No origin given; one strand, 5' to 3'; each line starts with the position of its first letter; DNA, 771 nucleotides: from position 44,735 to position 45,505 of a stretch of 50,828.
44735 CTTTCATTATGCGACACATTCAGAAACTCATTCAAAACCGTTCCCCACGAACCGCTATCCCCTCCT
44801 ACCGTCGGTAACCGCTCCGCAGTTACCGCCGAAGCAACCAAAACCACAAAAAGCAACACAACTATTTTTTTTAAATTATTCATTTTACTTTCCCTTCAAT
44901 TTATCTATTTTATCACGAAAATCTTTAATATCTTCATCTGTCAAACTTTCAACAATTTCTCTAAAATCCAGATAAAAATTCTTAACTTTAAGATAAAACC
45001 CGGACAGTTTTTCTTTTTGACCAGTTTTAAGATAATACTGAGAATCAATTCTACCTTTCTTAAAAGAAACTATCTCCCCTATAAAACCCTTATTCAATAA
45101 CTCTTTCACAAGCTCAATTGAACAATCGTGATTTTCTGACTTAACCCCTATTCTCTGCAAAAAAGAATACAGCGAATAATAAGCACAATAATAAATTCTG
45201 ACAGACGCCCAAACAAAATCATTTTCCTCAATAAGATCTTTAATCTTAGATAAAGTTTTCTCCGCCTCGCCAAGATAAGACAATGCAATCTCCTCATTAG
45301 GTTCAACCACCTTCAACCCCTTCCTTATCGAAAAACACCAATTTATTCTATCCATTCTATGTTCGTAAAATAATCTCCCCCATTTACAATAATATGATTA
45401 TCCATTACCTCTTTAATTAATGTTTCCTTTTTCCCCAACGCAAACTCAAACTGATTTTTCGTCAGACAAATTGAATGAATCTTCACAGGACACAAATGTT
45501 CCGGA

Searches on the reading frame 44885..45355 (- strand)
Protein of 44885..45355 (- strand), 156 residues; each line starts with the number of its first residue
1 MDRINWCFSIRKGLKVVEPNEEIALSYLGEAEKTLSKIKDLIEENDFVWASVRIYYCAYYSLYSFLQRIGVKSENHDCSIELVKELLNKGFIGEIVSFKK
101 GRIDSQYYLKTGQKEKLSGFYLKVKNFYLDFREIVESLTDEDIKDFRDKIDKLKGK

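Call 3: search_protein_families(library=pfam, proteins=[window:44885-45355:-], max_evalue=1)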
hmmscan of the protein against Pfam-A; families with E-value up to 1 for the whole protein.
window:44885-45355:- (156 aa): 1 family
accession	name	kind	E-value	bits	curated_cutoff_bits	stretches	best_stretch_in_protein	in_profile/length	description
PF05168.19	HEPN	-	9.8e-07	29.4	22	1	27-93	4-75/117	HEPN domain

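Call 4: search_protein_families(library=ncbifam, proteins=[window:44885-45355:-], max_evalue=1)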
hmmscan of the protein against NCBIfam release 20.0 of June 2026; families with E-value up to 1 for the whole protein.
window:44885-45355:- (156 aa): 0 families

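Call 11: find_homologous_proteins(query=A1, max_evalue=0.001)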
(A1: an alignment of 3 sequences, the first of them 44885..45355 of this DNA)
Query A1 (3 sequences) (156 aa, profile of the alignment): 1787 proteins with E <= 0.001 among 2914 candidates; the best 120 are listed.
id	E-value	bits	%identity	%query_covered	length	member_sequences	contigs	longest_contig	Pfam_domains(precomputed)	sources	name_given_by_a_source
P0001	2.0e-71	257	35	96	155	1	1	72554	-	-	-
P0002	2.7e-69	250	100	100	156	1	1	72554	PF05168.20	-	-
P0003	3.7e-65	237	29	97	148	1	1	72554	-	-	-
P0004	1.3e-62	228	89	100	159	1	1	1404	PF05168.20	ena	-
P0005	9.6e-60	219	36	97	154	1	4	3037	-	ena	-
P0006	1.5e-59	219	30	96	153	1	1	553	-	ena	-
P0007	7.9e-57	210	79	100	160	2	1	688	PF05168.20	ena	-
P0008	1.0e-56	209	39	96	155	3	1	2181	-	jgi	jgi:uncharacterized protein (UPF0332 family)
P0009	1.6e-56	209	81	99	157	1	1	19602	PF05168.20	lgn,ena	-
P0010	5.0e-55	204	35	96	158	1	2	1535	-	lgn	-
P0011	2.5e-54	202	35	97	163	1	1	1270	-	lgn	-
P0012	3.5e-54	201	38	97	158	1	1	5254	-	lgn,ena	-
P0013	9.5e-54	200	34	97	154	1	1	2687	-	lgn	-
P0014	9.7e-54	200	37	94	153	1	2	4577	-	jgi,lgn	-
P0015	2.2e-53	199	34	96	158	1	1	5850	-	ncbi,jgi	-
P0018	1.1e-52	196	33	97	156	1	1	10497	-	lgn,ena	-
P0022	1.7e-51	192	36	97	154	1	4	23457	-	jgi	jgi:uncharacterized protein (UPF0332 family)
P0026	7.6e-50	187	65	99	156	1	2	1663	PF05168.20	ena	-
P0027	1.1e-49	187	69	100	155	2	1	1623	PF05168.20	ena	-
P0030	4.0e-49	185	69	99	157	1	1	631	PF05168.20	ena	-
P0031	5.3e-49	184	61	98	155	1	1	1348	PF05168.20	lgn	-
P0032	5.3e-49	184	65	98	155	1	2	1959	PF05168.20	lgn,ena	-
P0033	5.9e-49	184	36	99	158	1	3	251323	PF05168.20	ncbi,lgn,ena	ncbi:MAG: HEPN domain-containing protein [Nanoarchaeota archaeon]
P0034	9.7e-49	183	33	96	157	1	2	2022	PF05168.20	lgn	-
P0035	1.4e-48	183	35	98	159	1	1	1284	PF05168.20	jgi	jgi:uncharacterized protein (UPF0332 family)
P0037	2.0e-48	182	60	99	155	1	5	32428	PF05168.20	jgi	-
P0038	2.2e-48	182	60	99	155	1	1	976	PF05168.20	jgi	-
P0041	3.9e-48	181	67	99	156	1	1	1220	PF05168.20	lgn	-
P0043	4.6e-48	181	69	99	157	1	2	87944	PF05168.20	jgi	-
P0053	1.4e-47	180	69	96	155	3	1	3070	PF05168.20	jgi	jgi:uncharacterized protein (UPF0332 family)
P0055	1.6e-47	179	66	96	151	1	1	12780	PF05168.20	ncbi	-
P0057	1.9e-47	179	33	96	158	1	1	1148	PF05168.20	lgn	-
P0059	2.3e-47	179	65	98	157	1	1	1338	PF05168.20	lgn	-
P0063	3.8e-47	178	33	97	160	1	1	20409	PF05168.20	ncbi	-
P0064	4.7e-47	178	65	96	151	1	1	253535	PF05168.20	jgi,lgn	jgi:uncharacterized protein (UPF0332 family)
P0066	4.9e-47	178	69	96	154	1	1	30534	PF05168.20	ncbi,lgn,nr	ncbi:HEPN domain-containing protein [Candidatus Woesearchaeota archaeon]|nr:HEPN domain-containing p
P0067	5.0e-47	178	66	99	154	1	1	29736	PF05168.20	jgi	jgi:uncharacterized protein (UPF0332 family)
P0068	6.7e-47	177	34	97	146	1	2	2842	-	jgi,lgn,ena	-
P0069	6.9e-47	177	61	100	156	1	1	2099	PF05168.20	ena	-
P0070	7.1e-47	177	63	98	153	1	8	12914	PF05168.20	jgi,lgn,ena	jgi:uncharacterized protein (UPF0332 family)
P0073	9.5e-47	177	65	96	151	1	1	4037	PF05168.20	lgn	-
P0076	1.3e-46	176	68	96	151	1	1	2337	PF05168.20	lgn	-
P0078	1.3e-46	176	34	100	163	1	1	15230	PF05168.20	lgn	-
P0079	1.4e-46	176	33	98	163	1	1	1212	PF05168.20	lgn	-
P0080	1.5e-46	176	33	99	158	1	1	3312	PF05168.20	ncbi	-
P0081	1.8e-46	176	33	98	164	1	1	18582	PF05168.20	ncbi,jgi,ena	-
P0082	1.9e-46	176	32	97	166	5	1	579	PF05168.20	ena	-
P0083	2.0e-46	176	75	90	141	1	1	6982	PF05168.20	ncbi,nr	ncbi:MAG: HEPN domain-containing protein [Nanoarchaeota archaeon]|nr:HEPN domain-containing protein 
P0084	2.1e-46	176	33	96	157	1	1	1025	PF05168.20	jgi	-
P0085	2.2e-46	176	36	97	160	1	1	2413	PF05168.20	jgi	-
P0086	2.3e-46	176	33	96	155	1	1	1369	PF05168.20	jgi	-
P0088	3.1e-46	175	67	96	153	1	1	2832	PF05168.20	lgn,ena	-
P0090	3.1e-46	175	34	97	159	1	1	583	PF05168.20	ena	-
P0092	3.6e-46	175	60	98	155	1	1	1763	PF05168.20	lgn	-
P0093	4.0e-46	175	34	94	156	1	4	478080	PF05168.20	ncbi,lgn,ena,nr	ncbi:HEPN domain-containing protein [Candidatus Pacearchaeota archaeon]|nr:HEPN domain-containing pr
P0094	4.1e-46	175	35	98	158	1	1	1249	PF05168.20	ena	-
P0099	6.0e-46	174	33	96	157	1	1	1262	PF05168.20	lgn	-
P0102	6.9e-46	174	35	97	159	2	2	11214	PF05168.20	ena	-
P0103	7.4e-46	174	33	98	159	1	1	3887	PF05168.20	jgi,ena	-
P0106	7.8e-46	174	63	96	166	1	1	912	PF05168.20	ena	-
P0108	8.2e-46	174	32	97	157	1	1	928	PF05168.20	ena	-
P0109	8.3e-46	174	36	99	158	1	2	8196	PF05168.20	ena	-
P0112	8.8e-46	174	30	98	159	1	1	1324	PF05168.20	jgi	-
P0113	1.1e-45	174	35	99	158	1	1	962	PF05168.20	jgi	jgi:uncharacterized protein (UPF0332 family)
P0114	1.1e-45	173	34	96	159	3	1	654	PF05168.20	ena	-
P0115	1.2e-45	173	33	100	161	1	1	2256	PF05168.20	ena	-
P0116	1.2e-45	173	32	96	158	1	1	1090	PF05168.20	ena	-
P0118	1.4e-45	173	31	98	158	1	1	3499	PF05168.20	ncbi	-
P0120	1.6e-45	173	35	98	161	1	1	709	PF05168.20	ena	-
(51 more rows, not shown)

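Call 12: search_solved_structures(query=A1, max_evalue=10, show_alignments=3)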
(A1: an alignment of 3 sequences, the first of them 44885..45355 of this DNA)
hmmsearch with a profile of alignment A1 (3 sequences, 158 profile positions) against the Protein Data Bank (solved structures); distinct sequences matched with E-value up to 10: 5.
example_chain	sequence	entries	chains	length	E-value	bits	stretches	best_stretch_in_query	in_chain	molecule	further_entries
2hsb_A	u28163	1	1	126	0.0044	20.3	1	50-139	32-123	Hypothetical UPF0332 protein AF0298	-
3q15_A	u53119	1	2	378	0.033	17.5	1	12-83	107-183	Response regulator aspartate phosphatase H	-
9xbd_A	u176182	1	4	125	0.044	17.1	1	27-115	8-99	HEPN domain-containing protein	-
9xbc_A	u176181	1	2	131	0.21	14.9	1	27-112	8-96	HEPN domain-containing protein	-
9p9u_A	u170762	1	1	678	0.42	13.9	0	4-20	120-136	Epidermal growth factor receptor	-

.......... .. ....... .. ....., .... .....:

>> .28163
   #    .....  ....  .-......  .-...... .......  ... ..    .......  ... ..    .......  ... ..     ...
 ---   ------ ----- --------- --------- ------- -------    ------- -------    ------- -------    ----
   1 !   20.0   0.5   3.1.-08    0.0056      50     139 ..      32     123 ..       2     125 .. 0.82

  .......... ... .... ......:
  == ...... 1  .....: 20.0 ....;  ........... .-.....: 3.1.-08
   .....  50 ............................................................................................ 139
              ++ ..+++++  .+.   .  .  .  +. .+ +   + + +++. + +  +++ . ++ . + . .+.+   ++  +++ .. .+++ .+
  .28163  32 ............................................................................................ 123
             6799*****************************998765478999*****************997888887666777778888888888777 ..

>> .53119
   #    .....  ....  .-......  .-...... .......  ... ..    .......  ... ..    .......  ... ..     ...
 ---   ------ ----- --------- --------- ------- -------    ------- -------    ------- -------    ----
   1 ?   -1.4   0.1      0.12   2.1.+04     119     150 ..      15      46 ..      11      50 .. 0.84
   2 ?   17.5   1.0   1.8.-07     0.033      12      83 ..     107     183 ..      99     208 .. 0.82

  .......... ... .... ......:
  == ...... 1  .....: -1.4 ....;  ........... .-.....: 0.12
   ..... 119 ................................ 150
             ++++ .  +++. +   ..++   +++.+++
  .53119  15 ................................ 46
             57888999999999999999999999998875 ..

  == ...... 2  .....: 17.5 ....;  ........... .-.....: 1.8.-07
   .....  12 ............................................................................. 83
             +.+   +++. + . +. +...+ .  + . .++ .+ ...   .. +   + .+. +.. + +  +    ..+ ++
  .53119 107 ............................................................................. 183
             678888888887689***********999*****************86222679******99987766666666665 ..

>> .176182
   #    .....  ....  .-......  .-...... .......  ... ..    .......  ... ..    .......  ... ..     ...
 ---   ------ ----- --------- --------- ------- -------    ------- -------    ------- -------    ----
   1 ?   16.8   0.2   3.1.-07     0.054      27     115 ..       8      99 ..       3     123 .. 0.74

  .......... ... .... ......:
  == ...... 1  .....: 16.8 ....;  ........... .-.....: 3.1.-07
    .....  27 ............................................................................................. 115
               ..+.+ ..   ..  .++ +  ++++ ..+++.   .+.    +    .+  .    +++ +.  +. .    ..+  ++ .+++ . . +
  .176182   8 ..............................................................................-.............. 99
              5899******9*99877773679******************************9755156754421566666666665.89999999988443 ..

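Call 14: find_encoding_contigs(protein=P0009, flank=6000, max_places=3)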
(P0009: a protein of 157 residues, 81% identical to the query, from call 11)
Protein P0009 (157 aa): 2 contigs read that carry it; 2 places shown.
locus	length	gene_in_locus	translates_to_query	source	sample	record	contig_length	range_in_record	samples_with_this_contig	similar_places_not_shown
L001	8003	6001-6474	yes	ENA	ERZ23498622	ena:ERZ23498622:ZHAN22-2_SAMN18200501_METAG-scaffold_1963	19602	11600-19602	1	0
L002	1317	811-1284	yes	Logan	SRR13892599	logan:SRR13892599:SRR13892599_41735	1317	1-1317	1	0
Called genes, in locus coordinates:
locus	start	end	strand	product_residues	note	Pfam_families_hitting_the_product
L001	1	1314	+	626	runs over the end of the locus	PF22842:Pel9A-like_beta_helix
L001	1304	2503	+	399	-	PF13385:Laminin_G_3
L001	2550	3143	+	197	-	-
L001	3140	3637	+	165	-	-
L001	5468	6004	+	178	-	PF01909:NTP_transf_2, PF18765:Polbeta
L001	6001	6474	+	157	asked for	PF05168:HEPN (weak)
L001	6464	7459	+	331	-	-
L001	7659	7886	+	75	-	PF04014:MazE_antitoxin (weak)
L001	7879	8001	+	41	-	?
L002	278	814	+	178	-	PF01909:NTP_transf_2, PF18765:Polbeta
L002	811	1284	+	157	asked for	PF05168:HEPN (weak)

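Call 16: find_encoding_contigs(protein=P0043, flank=6000, max_places=2)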
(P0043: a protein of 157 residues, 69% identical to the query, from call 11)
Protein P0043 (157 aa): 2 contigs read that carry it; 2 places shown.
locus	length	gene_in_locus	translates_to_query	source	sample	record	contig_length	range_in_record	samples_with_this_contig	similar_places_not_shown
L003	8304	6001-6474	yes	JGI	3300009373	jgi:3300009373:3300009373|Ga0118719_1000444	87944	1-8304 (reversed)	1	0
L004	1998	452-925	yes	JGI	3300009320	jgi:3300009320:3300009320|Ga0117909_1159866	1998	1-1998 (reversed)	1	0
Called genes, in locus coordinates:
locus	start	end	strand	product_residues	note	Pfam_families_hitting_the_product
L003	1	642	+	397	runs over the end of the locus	-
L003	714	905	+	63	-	-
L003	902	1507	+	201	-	-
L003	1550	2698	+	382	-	-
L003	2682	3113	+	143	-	-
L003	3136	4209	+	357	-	-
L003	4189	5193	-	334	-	-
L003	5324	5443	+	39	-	-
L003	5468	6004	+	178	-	PF01909:NTP_transf_2 (weak)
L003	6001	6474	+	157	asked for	PF05168:HEPN (weak)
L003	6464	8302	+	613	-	?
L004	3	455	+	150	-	?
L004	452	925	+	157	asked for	PF05168:HEPN (weak)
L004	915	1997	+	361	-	?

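Call 17: find_encoding_contigs(protein=P0064, flank=6000, max_places=2)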
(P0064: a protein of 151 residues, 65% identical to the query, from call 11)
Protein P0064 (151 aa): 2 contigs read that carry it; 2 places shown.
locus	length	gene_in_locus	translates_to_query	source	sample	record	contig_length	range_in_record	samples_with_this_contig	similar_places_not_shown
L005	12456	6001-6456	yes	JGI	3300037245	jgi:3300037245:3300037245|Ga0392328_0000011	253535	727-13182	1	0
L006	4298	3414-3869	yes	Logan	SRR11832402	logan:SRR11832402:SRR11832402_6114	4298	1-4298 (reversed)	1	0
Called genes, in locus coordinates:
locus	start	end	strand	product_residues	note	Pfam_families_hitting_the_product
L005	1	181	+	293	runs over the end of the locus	-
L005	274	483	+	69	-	-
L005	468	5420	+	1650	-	-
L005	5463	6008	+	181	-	PF01909:NTP_transf_2, PF18765:Polbeta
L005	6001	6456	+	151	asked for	PF05168:HEPN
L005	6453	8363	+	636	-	-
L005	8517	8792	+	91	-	-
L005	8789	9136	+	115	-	-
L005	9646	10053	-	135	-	PF01873:eIF-5_eIF-2B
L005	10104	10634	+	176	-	-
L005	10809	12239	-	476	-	PF04326:SLFN_AlbA_2, PF13749:HATPase_c_4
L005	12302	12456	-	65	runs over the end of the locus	-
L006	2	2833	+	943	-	?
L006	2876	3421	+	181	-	PF01909:NTP_transf_2, PF18765:Polbeta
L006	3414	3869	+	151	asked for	PF05168:HEPN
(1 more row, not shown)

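Call 21: find_related_loci(query=A4, collection=genome_contigs, flank=7000)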
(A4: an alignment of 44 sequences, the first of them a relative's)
Query A4 (156 aa) in genome_contigs; peptide patterns used: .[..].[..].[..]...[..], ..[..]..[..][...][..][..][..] (x = any residue, [..] = any of these).
599 stretches matched a pattern (row limit reached: there are more); 589 encode a relative of the query (tblastn E <= 1e-3); the best 80 are kept; 80 distinct loci.
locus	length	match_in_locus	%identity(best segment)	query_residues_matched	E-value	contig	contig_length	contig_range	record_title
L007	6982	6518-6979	75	1-154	3e-75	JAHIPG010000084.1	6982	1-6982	MAG: Nanoarchaeota archaeon isolate KR13_S3.mb.5 KR13_S3.mb.5_k141_149415, whole genome shotgun sequence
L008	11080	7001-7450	69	1-150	2e-65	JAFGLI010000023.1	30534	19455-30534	MAG: Candidatus Woesearchaeota archaeon isolate Zod_Metabat.396 k87_13976040, whole genome shotgun sequence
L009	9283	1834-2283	66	1-150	1e-64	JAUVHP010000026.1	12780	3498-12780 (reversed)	MAG: archaeon isolate CSMAG_405 CSMAG_405_k141_69455_length_12780_cov_7.7825, whole genome shotgun sequence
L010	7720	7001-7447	59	1-151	9e-52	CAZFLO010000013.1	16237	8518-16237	MAG TPA_asm: Candidatus Woesearchaeota archaeon isolate SRP104257_co1_30 genome assembly, contig: NODE_2204_length_16237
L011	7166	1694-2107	59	1-140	8e-50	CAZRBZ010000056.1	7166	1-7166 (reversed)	MAG TPA_asm: Candidatus Woesearchaeota archaeon isolate binchicken_co357_128 genome assembly, contig: NODE_5586_length_7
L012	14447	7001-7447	48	3-151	2e-43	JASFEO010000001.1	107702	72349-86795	MAG: Candidatus Pacearchaeota archaeon isolate D0606M12metaG_Bin_371 D0606M12metaG_FD_scaffold_2_c1, whole genome shotgu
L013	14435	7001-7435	46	3-147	5e-43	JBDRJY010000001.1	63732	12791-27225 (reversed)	MAG: archaeon isolate MEGAHIT-group-1.682 k141_13259351, whole genome shotgun sequence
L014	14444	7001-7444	48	3-150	9e-43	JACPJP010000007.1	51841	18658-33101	MAG: Candidatus Woesearchaeota archaeon isolate NC_groundwater_471_Ag_B-0.1um_36_15 S34_3B_scaffold_54603, whole genome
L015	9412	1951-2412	47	3-156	2e-42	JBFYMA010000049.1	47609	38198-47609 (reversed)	MAG: Nanoarchaeota archaeon isolate PPR_0050 k121_3309803, whole genome shotgun sequence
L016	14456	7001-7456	47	1-152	2e-42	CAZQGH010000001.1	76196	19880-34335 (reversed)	MAG TPA_asm: Candidatus Woesearchaeota archaeon isolate SRP141376_co1_236 genome assembly, contig: NODE_861_length_76196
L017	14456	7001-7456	45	2-153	2e-42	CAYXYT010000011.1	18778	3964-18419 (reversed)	MAG TPA_asm: Candidatus Woesearchaeota archaeon isolate SRP167671_co1_37 genome assembly, contig: NODE_3410_length_18778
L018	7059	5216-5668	45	3-153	4e-42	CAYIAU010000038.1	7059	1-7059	MAG TPA_asm: Candidatus Woesearchaeota archaeon isolate ERP119705_co1_1063 genome assembly, contig: NODE_16889_length_70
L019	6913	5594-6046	45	3-153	1e-41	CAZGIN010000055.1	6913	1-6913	MAG TPA_asm: uncultured Methanosarcinales archaeon isolate binchicken_co129_420 genome assembly, contig: NODE_37059_leng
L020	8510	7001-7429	48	2-144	4e-41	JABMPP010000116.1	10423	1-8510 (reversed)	MAG: Candidatus Woesearchaeota archaeon isolate bin.305 k141_6924775, whole genome shotgun sequence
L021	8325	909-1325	53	1-139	8e-41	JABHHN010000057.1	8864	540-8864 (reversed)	MAG: archaeon isolate SI037_bin40 k141_1420149, whole genome shotgun sequence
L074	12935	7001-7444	43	3-150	6e-33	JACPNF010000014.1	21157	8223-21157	MAG: Candidatus Woesearchaeota archaeon isolate NC_groundwater_568_Ag_S-0.1um_31_11 S35_SO-1_scaffold_57487, whole genom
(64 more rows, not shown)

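Call 26: find_related_loci(query=A5, collection=metagenome_contigs, flank=5000)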
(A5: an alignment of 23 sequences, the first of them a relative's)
Query A5 (155 aa) in metagenome_contigs; peptide patterns used: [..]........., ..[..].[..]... (x = any residue, [..] = any of these).
600 stretches matched a pattern (row limit reached: there are more); 450 encode a relative of the query (tblastn E <= 1e-3); the best 80 are kept; 80 distinct loci.
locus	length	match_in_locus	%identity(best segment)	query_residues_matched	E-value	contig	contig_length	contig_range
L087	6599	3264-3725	60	1-152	2e-59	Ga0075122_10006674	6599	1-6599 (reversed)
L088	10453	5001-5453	62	4-152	3e-59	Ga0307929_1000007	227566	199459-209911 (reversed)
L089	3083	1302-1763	57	1-152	1e-57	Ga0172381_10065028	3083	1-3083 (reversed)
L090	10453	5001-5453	56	1-149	4e-53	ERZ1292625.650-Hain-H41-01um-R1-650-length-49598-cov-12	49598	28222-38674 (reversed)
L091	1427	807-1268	52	1-152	2e-54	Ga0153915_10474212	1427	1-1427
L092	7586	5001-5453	54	4-152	9e-53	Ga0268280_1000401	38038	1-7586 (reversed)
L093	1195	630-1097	53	1-154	3e-55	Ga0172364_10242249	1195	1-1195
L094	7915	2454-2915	51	1-152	3e-52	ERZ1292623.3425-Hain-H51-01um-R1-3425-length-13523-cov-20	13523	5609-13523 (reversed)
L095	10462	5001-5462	58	1-152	2e-59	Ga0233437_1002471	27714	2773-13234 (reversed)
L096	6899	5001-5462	53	1-152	2e-51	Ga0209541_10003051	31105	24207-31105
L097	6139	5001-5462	49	1-152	4e-51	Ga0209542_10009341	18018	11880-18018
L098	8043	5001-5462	49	1-152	5e-51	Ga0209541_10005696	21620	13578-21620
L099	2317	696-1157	49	1-152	4e-51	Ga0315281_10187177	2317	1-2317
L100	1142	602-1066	49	1-153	7e-53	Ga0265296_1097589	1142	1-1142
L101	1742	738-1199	49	1-152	4e-51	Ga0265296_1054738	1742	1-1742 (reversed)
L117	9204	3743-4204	56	1-152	2e-47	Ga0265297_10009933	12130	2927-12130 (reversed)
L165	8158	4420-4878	46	1-152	1e-39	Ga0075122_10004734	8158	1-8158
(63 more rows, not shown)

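Call 34: search_protein_families(library=pfam, proteins=[L003:6464-8302:+, L005:6453-8363:+, L005:468-5420:+, L001:3634-5430:+, L088:5470-10176:+, L117:4209-6470:+, L074:7495-11205:+], max_evalue=0.01)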
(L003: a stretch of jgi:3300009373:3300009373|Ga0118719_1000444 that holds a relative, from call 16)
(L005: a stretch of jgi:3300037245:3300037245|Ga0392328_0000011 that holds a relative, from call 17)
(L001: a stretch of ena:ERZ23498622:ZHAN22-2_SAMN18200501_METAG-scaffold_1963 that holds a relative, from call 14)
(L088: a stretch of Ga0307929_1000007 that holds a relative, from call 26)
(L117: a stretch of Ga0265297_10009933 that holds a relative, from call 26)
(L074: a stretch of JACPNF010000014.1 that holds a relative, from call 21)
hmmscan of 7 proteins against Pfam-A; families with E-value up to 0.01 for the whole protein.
L003:6464-8302:+ (613 aa): 0 families

L005:6453-8363:+ (636 aa): 1 family
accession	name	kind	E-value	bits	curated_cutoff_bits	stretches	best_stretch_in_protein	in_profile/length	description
PF07484.17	Collar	-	0.0086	16.5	24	0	342-362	1-21/57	Phage Tail Collar Domain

L005:468-5420:+ (1650 aa): 2 families
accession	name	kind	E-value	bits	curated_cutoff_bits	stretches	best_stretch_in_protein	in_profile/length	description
PF07484.17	Collar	-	0.00059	20.2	24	0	547-567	2-22/57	Phage Tail Collar Domain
PF02210.31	Laminin_G_2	-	0.0022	18.9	22.9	1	1554-1620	47-123/126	Laminin G domain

L001:3634-5430:+ (598 aa): 3 families
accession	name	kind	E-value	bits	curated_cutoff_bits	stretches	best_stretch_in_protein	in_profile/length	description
PF13385.13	Laminin_G_3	-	1e-24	87.8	27.6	1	236-389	1-151/151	Concanavalin A-like lectin/glucanases superfamily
PF02210.31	Laminin_G_2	-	0.00022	22.1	22.9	1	303-376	38-121/126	Laminin G domain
PF00054.30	Laminin_G_1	-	0.002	18.8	24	1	307-375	42-122/131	Laminin G domain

L088:5470-10176:+ (1568 aa): 2 families
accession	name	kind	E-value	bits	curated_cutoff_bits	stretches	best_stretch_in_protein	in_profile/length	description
PF05662.19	YadA_stalk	-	3.6e-10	40.5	28.4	2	1403-1432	1-30/43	Coiled stalk of trimeric autotransporter adhesin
PF11142.13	DUF2917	-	0.0067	16.1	25.5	0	1047-1074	19-46/59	Protein of unknown function (DUF2917)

L117:4209-6470:+ (753 aa): 3 families
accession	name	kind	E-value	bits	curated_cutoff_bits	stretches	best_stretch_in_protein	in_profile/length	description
PF13385.13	Laminin_G_3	-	2.7e-23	83.2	27.6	1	203-346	1-151/151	Concanavalin A-like lectin/glucanases superfamily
PF19077.6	Big_13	-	0.0014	19.5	27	1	352-393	55-95/102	Bacterial Ig-like domain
PF06439.18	3keto-disac_hyd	-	0.0062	17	26.8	0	269-311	116-158/187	3-keto-disaccharide hydrolase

L074:7495-11205:+ (1236 aa): 2 families
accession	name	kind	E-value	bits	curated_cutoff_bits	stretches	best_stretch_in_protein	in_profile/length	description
PF19077.6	Big_13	-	9.7e-05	23.2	27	0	1116-1155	60-100/102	Bacterial Ig-like domain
PF15418.12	DUF4625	-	0.0059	17.3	27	0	1109-1155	84-130/131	Domain of unknown function (DUF4625)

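Call 40: find_related_loci(query=A4, collection=viral_contigs, flank=6000)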
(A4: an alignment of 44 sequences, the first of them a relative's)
Query A4 (156 aa) in viral_contigs; peptide patterns used: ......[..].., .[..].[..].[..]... (x = any residue, [..] = any of these).
454 stretches matched a pattern, but none encodes a relative of the query by tblastn (E <= 1e-3).

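Call 49: predict_structure(alignment_id=A5)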
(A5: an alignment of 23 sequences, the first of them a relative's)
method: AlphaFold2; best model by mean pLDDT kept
length: 155 residues; sequences in the alignment: 23
mean_pLDDT: 93.7   pTM: 0.90
mean pLDDT of the five models: 93.7, 93.5, 93.3, 93.3, 92.5
residues with pLDDT >= 90: 131; 70-90: 19; 50-70: 5; < 50: 0
segments of 3 or more residues with pLDDT < 50: none
pLDDT, mean of each block of 10 residues (from residue 1): 85 95 98 97 93 98 97 95 96 97 84 82 98 97 96 85
secondary structure, 60 per line:
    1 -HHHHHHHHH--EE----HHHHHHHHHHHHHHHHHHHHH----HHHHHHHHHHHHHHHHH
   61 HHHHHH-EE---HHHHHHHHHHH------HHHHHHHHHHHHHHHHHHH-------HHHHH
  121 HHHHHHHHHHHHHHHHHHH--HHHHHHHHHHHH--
elements in order: H2-10 H19-39 H44-66 H73-83 H90-108 H116-139 H142-153
